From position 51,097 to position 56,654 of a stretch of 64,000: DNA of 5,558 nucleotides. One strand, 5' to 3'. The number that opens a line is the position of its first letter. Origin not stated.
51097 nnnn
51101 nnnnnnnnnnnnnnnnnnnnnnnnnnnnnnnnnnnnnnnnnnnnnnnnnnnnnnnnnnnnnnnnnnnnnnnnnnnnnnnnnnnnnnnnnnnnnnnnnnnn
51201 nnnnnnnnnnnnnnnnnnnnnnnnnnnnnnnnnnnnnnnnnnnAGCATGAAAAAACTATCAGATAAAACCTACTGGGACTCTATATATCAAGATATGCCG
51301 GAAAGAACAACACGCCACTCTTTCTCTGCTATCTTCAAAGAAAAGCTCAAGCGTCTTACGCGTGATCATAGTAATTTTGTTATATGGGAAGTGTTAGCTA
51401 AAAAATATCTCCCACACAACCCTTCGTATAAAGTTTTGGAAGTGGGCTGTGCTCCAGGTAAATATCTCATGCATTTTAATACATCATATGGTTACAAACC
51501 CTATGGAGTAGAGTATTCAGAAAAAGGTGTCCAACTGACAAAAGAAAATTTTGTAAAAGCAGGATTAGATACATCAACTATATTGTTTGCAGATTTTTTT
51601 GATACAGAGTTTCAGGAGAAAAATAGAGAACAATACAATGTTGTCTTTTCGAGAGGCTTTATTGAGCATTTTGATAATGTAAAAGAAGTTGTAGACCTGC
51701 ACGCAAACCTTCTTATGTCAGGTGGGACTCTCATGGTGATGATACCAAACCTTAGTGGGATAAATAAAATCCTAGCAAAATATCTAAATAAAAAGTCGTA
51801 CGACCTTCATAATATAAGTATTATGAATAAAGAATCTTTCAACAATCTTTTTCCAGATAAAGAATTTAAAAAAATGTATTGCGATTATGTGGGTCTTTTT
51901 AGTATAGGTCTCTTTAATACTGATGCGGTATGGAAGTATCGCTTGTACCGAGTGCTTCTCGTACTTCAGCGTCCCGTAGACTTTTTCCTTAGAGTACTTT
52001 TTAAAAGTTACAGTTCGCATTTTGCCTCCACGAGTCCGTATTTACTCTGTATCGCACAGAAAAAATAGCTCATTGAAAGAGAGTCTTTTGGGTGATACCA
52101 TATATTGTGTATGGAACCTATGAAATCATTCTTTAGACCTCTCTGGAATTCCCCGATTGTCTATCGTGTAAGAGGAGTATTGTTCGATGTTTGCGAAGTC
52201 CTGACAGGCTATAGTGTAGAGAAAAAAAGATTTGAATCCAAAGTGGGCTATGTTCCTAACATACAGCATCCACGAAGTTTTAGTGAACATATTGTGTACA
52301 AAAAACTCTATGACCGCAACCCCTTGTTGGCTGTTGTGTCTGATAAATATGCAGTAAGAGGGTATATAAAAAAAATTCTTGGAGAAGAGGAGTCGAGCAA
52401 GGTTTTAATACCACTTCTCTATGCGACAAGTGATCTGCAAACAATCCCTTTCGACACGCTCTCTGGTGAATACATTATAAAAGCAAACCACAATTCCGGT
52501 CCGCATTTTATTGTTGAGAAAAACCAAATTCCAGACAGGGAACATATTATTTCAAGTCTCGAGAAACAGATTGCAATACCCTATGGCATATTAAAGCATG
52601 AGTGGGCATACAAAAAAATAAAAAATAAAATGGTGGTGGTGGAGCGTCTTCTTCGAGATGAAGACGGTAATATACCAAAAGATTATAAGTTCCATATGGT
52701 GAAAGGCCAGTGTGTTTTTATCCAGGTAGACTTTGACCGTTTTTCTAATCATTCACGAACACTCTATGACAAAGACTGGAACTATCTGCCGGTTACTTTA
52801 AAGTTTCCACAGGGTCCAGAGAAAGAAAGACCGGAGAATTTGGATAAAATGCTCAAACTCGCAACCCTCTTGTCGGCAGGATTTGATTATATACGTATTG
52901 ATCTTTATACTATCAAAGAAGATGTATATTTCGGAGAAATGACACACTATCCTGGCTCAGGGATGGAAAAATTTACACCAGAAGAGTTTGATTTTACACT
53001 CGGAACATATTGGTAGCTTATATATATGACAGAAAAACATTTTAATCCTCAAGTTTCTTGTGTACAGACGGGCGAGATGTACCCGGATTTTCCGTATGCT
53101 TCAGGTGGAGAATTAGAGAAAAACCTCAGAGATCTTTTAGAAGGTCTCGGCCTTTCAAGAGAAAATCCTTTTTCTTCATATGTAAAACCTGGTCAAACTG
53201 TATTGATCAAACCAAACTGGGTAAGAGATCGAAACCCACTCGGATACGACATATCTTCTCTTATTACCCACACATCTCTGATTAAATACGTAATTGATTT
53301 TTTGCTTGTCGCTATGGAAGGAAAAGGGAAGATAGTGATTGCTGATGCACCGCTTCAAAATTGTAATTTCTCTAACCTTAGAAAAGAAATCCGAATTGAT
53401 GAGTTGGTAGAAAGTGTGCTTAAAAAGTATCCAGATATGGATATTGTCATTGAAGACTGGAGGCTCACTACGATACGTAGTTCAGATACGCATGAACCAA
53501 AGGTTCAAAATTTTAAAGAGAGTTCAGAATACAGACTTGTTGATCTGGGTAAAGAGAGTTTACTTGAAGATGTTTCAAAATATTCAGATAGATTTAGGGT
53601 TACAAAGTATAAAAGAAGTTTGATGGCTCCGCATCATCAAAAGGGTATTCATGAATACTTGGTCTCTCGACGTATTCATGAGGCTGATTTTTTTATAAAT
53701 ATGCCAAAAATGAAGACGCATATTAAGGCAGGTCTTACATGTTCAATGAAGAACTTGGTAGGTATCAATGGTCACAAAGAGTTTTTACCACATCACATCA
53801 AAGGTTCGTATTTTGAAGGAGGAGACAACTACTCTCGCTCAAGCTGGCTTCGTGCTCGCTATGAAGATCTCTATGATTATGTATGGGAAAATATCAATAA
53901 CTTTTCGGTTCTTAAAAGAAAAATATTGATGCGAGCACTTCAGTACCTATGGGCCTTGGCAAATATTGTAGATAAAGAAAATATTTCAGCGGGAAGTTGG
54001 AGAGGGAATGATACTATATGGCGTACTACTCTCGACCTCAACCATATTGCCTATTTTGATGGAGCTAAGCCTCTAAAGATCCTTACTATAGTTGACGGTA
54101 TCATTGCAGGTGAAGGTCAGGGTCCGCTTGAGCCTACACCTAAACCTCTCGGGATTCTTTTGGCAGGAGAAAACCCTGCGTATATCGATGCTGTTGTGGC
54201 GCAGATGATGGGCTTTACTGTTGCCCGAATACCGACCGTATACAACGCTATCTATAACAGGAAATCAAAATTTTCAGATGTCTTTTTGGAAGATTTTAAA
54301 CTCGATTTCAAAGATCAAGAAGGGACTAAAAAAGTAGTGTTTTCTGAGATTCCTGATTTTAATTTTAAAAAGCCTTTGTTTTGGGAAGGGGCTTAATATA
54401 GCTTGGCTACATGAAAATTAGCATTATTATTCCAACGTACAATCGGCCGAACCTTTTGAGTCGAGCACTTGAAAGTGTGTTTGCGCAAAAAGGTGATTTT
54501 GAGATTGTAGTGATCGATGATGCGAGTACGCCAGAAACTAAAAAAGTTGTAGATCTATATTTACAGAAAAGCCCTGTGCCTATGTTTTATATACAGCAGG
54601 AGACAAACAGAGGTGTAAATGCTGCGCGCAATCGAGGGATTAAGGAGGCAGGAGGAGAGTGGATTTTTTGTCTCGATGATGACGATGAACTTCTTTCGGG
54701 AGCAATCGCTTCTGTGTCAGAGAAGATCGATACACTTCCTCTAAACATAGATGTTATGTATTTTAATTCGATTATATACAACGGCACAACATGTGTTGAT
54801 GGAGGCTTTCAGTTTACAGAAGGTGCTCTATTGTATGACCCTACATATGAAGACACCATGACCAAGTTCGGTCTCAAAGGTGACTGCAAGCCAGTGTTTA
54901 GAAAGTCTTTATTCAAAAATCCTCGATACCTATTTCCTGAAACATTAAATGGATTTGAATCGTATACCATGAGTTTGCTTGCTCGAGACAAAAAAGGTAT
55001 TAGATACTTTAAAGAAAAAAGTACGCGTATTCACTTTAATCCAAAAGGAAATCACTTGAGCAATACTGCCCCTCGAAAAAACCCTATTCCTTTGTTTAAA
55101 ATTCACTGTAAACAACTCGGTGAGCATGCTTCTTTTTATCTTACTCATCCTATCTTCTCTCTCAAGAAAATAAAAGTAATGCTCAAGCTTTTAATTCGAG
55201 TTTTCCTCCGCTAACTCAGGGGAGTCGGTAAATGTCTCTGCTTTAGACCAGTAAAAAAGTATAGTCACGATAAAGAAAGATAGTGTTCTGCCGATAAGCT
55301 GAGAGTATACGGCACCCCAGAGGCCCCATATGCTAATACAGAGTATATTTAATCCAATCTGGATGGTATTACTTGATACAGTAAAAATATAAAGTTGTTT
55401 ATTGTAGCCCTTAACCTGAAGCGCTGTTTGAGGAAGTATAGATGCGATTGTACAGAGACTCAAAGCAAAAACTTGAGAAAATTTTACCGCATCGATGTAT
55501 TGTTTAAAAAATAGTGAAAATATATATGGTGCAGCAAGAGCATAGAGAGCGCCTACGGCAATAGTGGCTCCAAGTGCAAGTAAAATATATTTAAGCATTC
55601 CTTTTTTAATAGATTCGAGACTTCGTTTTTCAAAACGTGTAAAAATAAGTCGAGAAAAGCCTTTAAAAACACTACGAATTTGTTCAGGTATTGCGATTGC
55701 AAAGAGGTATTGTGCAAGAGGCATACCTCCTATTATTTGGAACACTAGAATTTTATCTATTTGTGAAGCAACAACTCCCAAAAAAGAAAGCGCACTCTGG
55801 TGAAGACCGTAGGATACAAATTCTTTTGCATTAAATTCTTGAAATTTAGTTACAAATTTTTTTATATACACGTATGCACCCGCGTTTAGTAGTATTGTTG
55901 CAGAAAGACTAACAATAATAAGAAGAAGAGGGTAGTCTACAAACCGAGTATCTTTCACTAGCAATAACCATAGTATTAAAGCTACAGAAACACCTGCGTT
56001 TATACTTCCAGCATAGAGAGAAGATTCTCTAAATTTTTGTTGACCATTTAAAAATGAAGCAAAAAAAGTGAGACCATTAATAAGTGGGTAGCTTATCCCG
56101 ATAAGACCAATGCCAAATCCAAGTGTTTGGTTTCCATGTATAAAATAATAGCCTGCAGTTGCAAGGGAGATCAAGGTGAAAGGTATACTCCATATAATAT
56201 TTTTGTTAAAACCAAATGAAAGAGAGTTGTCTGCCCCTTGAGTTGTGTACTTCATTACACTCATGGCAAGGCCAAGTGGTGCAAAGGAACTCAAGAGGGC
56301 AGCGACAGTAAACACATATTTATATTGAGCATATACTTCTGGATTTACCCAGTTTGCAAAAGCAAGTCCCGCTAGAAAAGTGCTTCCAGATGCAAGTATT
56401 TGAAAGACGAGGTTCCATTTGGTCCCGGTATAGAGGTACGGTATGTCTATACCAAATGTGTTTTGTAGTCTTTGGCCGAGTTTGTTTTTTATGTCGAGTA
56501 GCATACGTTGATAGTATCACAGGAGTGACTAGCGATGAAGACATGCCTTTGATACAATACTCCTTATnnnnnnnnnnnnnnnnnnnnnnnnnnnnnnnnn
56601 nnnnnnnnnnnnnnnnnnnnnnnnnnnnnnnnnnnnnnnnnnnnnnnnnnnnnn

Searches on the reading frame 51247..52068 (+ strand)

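Call 11: search_protein_families(library=pfam, proteins=[window:51247-52068:+], max_evalue=0.001)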
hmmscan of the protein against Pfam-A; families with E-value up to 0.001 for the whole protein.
window:51247-52068:+ (273 aa): 6 families
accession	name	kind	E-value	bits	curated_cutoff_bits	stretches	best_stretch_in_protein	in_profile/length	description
PF13489.12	Methyltransf_23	-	2e-13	50.8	27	1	56-204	18-156/164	Methyltransferase domain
PF13847.12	Methyltransf_31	-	1.5e-10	41.4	27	1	59-168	3-113/145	Methyltransferase domain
PF08241.18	Methyltransf_11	-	1.7e-09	38.6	21.2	1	64-163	1-94/95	Methyltransferase domain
PF13649.12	Methyltransf_25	-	5e-09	37.2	27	1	63-160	1-97/97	Methyltransferase domain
PF08242.18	Methyltransf_12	-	2.6e-07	31.7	30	1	64-162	1-98/98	Methyltransferase domain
PF02353.26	CMAS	-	6.4e-06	26.1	27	1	55-164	58-164/273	Mycolic acid cyclopropane synthetase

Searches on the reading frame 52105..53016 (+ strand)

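Call 11: search_protein_families(library=pfam, proteins=[window:52105-53016:+], max_evalue=0.001)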
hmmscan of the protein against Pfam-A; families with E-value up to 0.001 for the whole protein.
window:52105-53016:+ (303 aa): 1 family
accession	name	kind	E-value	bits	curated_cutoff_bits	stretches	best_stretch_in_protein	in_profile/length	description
PF14305.11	ATPgrasp_TupA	-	2.8e-52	178.1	25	1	62-302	2-239/241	TupA-like ATPgrasp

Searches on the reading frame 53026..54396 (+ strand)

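Call 11: search_protein_families(library=pfam, proteins=[window:53026-54396:+], max_evalue=0.001)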
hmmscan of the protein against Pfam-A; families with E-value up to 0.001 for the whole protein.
window:53026-54396:+ (456 aa): 1 family
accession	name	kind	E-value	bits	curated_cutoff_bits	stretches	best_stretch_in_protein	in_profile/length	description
PF04015.17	DUF362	-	6.2e-26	92.1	24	1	201-392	81-199/200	Domain of unknown function (DUF362)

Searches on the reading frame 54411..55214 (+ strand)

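Call 11: search_protein_families(library=pfam, proteins=[window:54411-55214:+], max_evalue=0.001)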
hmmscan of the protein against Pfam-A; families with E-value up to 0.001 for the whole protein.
window:54411-55214:+ (267 aa): 3 families
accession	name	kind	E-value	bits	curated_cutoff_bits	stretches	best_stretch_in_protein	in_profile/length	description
PF00535.33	Glycos_transf_2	-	6.3e-31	108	23.3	1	4-121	1-118/168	Glycosyl transferase family 2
PF10111.15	Glyco_tranf_2_2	-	3.2e-07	30.6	27.3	1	5-217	2-223/276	Glycosyltransferase like family 2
PF13641.12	Glyco_tranf_2_3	-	6.2e-06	26.8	27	1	3-94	3-99/230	Glycosyltransferase like family 2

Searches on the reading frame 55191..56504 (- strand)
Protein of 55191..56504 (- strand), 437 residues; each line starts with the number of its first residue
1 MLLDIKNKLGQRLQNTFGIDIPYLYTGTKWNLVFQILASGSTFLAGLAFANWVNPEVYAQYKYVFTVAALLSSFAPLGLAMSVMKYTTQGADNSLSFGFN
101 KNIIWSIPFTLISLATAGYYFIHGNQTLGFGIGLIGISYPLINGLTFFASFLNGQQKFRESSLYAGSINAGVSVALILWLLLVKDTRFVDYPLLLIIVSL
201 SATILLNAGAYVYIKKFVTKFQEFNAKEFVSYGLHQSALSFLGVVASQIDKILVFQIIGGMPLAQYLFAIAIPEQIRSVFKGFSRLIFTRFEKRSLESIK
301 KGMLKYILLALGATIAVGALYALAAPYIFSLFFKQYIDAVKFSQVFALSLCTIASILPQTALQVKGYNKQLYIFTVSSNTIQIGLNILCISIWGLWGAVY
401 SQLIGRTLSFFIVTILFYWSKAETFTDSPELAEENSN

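Call 87: search_protein_families(library=pfam, proteins=[window:55191-56504:-], max_evalue=0.001)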
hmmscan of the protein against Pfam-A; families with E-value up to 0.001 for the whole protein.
window:55191-56504:- (437 aa): 1 family
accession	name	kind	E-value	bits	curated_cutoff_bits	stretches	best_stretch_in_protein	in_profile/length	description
PF01943.22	Polysacc_synt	-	1.2e-11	45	28.2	1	27-268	4-246/274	Polysaccharide biosynthesis protein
